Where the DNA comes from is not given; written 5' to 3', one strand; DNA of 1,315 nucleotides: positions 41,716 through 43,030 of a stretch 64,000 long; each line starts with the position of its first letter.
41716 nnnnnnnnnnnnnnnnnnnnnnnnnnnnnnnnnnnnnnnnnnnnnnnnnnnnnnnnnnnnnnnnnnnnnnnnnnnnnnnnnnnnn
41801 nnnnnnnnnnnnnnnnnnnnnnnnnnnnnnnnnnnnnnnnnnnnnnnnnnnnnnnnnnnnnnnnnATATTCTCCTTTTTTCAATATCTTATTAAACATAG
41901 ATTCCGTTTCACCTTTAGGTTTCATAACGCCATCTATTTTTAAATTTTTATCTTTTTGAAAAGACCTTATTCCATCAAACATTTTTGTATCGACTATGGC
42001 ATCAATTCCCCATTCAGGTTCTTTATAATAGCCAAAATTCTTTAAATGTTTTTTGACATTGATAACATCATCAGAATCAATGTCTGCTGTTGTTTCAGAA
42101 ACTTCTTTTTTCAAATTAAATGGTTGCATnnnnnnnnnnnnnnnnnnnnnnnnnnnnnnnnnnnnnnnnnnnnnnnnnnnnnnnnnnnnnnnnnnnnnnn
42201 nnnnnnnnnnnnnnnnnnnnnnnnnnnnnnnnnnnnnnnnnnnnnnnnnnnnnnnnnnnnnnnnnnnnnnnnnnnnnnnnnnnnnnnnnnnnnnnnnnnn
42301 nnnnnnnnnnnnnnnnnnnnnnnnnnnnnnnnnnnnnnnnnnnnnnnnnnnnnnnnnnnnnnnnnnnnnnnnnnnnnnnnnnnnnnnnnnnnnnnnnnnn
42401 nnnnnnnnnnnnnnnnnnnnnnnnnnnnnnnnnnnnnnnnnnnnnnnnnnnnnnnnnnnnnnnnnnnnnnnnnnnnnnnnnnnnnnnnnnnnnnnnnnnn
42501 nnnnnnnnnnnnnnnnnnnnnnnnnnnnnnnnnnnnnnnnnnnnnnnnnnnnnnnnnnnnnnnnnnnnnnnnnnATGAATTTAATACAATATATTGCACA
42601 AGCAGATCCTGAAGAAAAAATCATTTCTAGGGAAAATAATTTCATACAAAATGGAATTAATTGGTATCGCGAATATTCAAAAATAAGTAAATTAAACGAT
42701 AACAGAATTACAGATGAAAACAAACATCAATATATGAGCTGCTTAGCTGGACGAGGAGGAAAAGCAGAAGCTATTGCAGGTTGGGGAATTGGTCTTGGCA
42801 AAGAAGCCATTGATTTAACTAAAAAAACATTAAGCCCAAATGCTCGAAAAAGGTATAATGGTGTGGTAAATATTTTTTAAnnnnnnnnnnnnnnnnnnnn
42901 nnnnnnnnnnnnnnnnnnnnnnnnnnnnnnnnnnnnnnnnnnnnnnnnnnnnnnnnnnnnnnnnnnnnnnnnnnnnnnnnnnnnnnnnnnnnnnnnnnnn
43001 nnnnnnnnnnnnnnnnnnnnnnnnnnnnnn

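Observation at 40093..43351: Toxin/immunity-like insertion between rnhA and dsbD: PG-binding glycine-zipper protein without a signal peptide, surrounded by small membrane proteins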

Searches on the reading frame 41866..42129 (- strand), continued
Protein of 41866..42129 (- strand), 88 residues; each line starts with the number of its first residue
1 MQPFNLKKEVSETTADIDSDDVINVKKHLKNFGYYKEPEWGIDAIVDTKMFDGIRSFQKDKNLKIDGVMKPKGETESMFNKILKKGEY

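Call 80: search_protein_families(library=pfam, max_evalue=0.001, proteins=[L049:7935-10328:+, L052:3891-6104:+, L047:5826-6260:+, L049:5168-7129:+, L049:1911-3599:+, L049:7126-7731:+, L052:1119-2798:+, L052:3152-3835:+, L049:3961-4629:+, L049:1103-1597:+])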
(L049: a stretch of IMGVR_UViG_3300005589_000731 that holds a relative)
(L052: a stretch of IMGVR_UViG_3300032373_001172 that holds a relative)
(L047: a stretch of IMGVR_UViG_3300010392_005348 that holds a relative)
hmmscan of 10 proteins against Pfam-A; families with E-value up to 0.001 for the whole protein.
L049:7935-10328:+ (797 aa): 1 family
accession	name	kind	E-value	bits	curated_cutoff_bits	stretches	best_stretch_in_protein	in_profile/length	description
PF01471.23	PG_binding_1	-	0.00042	20.9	23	0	23-79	4-55/57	Putative peptidoglycan binding domain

L052:3891-6104:+ (737 aa): 1 family
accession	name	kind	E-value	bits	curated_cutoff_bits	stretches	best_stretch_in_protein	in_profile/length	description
PF01471.23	PG_binding_1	-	7.3e-05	23.3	23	1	85-141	4-55/57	Putative peptidoglycan binding domain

L047:5826-6260:+ (144 aa): 1 family
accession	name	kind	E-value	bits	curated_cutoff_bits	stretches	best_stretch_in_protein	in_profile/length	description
PF01471.23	PG_binding_1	-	0.00082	19.9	23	0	50-96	6-49/57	Putative peptidoglycan binding domain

L049:5168-7129:+ (653 aa): 1 family
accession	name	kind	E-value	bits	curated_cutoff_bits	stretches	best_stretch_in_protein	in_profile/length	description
PF01471.23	PG_binding_1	-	1.1e-13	51.6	23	2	377-428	2-52/57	Putative peptidoglycan binding domain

L049:1911-3599:+ (562 aa): 1 family
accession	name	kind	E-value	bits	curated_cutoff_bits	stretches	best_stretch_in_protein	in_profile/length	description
PF12236.14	Head-tail_con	-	2.2e-133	445.7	27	1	10-481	3-489/489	Bacteriophage head to tail connecting protein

L049:7126-7731:+ (201 aa): 0 families

L052:1119-2798:+ (559 aa): 1 family
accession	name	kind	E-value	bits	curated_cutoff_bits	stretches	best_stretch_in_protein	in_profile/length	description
PF12236.14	Head-tail_con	-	8.9e-132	440.4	27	1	10-481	3-489/489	Bacteriophage head to tail connecting protein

L052:3152-3835:+ (227 aa): 1 family
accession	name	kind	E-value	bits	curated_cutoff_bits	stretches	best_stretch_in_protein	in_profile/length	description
PF05396.16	Phage_T7_Capsid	-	3e-18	67.3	27.1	1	64-221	18-184/188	Phage T7 capsid assembly protein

L049:3961-4629:+ (222 aa): 1 family
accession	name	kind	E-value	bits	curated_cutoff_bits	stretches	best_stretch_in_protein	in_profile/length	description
PF05396.16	Phage_T7_Capsid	-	4.5e-17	63.5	27.1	1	59-213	18-183/188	Phage T7 capsid assembly protein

L049:1103-1597:+ (164 aa): 0 families

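Call 91: search_protein_families(library=pfam, max_evalue=0.001, proteins=[L027:9354-9872:+, L025:10425-11309:+, L029:2269-3351:+, L029:3351-4865:+, L031:10791-11669:+, L033:2644-3657:+, L021:3248-3820:+, L028:10388-11575:+, L024:3563-5092:+, L031:7950-9176:+])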
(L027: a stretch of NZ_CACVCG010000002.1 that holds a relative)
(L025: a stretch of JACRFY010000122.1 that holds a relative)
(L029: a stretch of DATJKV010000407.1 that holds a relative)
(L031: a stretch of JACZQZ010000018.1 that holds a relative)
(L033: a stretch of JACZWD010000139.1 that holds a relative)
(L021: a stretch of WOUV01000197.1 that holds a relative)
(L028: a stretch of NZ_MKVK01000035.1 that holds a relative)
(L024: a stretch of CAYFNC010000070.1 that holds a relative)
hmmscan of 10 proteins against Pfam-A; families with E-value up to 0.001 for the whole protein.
L027:9354-9872:+ (172 aa): 3 families
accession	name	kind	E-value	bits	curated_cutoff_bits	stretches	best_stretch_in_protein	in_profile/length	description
PF13302.13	Acetyltransf_3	-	6e-18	66.3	25.4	1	28-155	12-137/138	Acetyltransferase (GNAT) domain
PF00583.31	Acetyltransf_1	-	1.9e-09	38.2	20.7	1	60-154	23-115/116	Acetyltransferase (GNAT) family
PF13420.13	Acetyltransf_4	-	0.00029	21.3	24.3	1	31-160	12-139/155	Acetyltransferase (GNAT) domain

L025:10425-11309:+ (294 aa): 6 families
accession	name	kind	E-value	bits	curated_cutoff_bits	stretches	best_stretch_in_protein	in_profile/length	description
PF13508.13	Acetyltransf_7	-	2.2e-19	70.1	27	2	200-269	8-81/84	Acetyltransferase (GNAT) domain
PF00583.31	Acetyltransf_1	-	1e-16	61.7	20.7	2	197-255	37-98/116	Acetyltransferase (GNAT) family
PF13673.13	Acetyltransf_10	-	5.7e-15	55.9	23.6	2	200-269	36-106/128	Acetyltransferase (GNAT) domain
PF13527.13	Acetyltransf_9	-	4.9e-05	23.8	25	0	76-108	68-100/127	Acetyltransferase (GNAT) domain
PF08445.16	FR47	-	6.8e-05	23.2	22.1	0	219-248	21-50/86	FR47-like protein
PF12568.14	PanZ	-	0.00049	20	22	0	216-251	58-93/128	Acetyltransferase (GNAT) domain, PanZ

L029:2269-3351:+ (360 aa): 1 family
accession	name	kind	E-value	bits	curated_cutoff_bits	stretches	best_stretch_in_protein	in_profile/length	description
PF04055.27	Radical_SAM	-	3.6e-12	47.2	29.5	1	10-121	2-113/166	Radical SAM superfamily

L029:3351-4865:+ (504 aa): 6 families
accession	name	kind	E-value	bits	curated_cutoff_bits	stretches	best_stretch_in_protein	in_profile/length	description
PF12697.13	Abhydrolase_6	-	2e-08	35.6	26.3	1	259-470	21-205/217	Alpha/beta hydrolase family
PF12146.15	Hydrolase_4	-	7.3e-08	32.4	27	1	254-462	20-227/239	Serine aminopeptidase, S33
PF00326.27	Peptidase_S9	-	2.3e-06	27.7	22.6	0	296-371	47-122/213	Prolyl oligopeptidase family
PF00756.26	Esterase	-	3.4e-06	27.5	22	1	298-453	100-210/251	Putative esterase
PF00975.26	Thioesterase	-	0.00022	22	26.4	1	317-393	70-143/226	Thioesterase domain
PF00561.26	Abhydrolase_1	-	0.00023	21.3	25.8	1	297-355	55-108/245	alpha/beta hydrolase fold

L031:10791-11669:+ (292 aa): 1 family
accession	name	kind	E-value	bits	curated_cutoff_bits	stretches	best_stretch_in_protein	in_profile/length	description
PF11150.13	DUF2927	-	5.4e-20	72.8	26.2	1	74-271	7-205/206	Protein of unknown function (DUF2927)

L033:2644-3657:+ (337 aa): 1 family
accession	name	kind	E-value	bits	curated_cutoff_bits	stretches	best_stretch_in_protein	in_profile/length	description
PF11150.13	DUF2927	-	1.7e-22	81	26.2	1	126-315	14-204/206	Protein of unknown function (DUF2927)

L021:3248-3820:+ (190 aa): 0 families

L028:10388-11575:+ (395 aa): 1 family
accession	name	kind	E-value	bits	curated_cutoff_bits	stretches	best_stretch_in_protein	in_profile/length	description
PF04055.27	Radical_SAM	-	7.1e-18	65.8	29.5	1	100-246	2-156/166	Radical SAM superfamily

L024:3563-5092:+ (509 aa): 2 families
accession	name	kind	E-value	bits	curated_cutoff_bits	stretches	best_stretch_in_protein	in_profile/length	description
PF08238.18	Sel1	-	2.9e-20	72.4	30.7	1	340-375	1-36/36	Sel1 repeat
PF23310.1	TPR_27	-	0.00019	21.5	27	0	147-188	24-63/110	Plant tetratrico peptide repeats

L031:7950-9176:+ (408 aa): 0 families

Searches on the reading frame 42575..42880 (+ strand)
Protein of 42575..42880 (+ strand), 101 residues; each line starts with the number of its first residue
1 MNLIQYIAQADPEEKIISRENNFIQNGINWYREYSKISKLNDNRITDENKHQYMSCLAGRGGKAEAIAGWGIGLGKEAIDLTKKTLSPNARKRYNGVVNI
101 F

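Call 3: search_protein_families(library=pfam, max_evalue=0.1, proteins=[window:42575-42880:+])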
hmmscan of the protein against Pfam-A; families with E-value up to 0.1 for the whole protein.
window:42575-42880:+ (101 aa): 0 families

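Call 18: search_protein_families(library=phrogs, max_evalue=0.01, proteins=[window:42575-42880:+])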
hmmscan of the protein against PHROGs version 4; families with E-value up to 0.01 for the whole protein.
window:42575-42880:+ (101 aa): 0 families

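Call 19: search_protein_families(library=ncbifam, max_evalue=0.01, proteins=[window:42575-42880:+])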
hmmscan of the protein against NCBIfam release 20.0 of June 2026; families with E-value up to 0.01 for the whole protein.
window:42575-42880:+ (101 aa): 0 families

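Call 45: find_homologous_proteins(query=window:42575-42877:+, max_evalue=0.001)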
Query window:42575-42877:+ (101 aa): 14 proteins with E <= 0.001 among 15 candidates.
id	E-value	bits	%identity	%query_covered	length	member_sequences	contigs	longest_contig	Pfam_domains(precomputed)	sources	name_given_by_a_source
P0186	8.2e-60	218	98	100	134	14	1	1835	-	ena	-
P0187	2.3e-38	149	67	99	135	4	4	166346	-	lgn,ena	-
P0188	3.9e-37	145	66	100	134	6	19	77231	-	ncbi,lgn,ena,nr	ncbi:MAG: hypothetical protein DBX42_09195 [Azospirillum sp.]|nr:MAG: hypothetical protein DBX42_091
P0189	2.2e-36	142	65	100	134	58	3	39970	-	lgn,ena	-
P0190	1.2e-35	140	64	100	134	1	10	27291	-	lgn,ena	-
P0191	2.1e-35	139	67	100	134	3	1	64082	-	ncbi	-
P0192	4.2e-35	138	66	100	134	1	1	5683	-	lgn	-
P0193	9.3e-35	137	66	100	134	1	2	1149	-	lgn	-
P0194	1.3e-34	137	65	100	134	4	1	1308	-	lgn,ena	-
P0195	2.4e-33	133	65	100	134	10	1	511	-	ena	-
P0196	6.4e-32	128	63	100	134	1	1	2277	-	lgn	-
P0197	1.5e-30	124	61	93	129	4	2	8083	-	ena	-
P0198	3.9e-27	113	62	90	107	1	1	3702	-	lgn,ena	-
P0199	6.2e-16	77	65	54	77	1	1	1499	-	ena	-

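Call 47: find_encoding_contigs(protein=P0188, flank=5000, max_places=6)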
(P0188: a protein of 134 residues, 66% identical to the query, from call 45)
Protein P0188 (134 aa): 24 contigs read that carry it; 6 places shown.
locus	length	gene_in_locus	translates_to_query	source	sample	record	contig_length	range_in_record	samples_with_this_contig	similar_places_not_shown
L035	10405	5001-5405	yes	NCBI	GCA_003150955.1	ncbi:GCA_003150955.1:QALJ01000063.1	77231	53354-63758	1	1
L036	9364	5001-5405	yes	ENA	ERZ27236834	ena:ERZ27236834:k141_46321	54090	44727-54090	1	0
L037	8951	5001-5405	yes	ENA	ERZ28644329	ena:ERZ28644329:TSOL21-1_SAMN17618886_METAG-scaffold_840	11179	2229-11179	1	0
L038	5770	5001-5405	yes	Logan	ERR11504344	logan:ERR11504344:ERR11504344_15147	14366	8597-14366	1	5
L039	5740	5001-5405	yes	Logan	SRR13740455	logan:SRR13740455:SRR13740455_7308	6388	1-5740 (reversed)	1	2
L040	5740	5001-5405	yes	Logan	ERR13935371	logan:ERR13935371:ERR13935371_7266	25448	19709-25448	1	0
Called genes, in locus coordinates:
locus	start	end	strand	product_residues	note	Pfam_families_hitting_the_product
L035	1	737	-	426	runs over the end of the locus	PF02403:Seryl_tRNA_N, PF00587:tRNA-synt_2b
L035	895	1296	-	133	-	PF03724:META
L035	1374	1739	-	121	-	-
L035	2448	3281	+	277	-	PF02086:MethyltransfD12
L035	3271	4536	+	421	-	PF22515:DUF6996, PF22518:DUF6997, PF23871:DUF7226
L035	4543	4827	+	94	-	-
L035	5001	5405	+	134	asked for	-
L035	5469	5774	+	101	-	-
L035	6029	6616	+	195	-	-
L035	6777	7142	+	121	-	-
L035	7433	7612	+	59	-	-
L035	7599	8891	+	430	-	PF00275:EPSP_synthase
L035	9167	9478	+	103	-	PF13560:HTH_31 (weak)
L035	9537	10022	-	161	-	-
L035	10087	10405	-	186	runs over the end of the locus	PF28549:NDPSase_N, PF00293:NUDIX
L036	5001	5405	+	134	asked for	-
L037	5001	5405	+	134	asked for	-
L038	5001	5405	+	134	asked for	-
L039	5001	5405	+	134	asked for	-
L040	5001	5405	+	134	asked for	-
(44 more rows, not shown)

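Call 89: find_encoding_contigs(protein=P0186, flank=3000, max_places=3)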
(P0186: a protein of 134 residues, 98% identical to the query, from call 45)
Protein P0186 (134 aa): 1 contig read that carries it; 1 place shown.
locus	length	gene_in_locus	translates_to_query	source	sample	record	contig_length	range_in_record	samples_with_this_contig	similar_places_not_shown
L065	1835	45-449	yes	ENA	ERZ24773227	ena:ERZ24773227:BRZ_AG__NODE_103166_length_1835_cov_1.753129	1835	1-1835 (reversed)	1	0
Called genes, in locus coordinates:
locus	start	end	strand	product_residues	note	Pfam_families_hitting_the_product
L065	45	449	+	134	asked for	-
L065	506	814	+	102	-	-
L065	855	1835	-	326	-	?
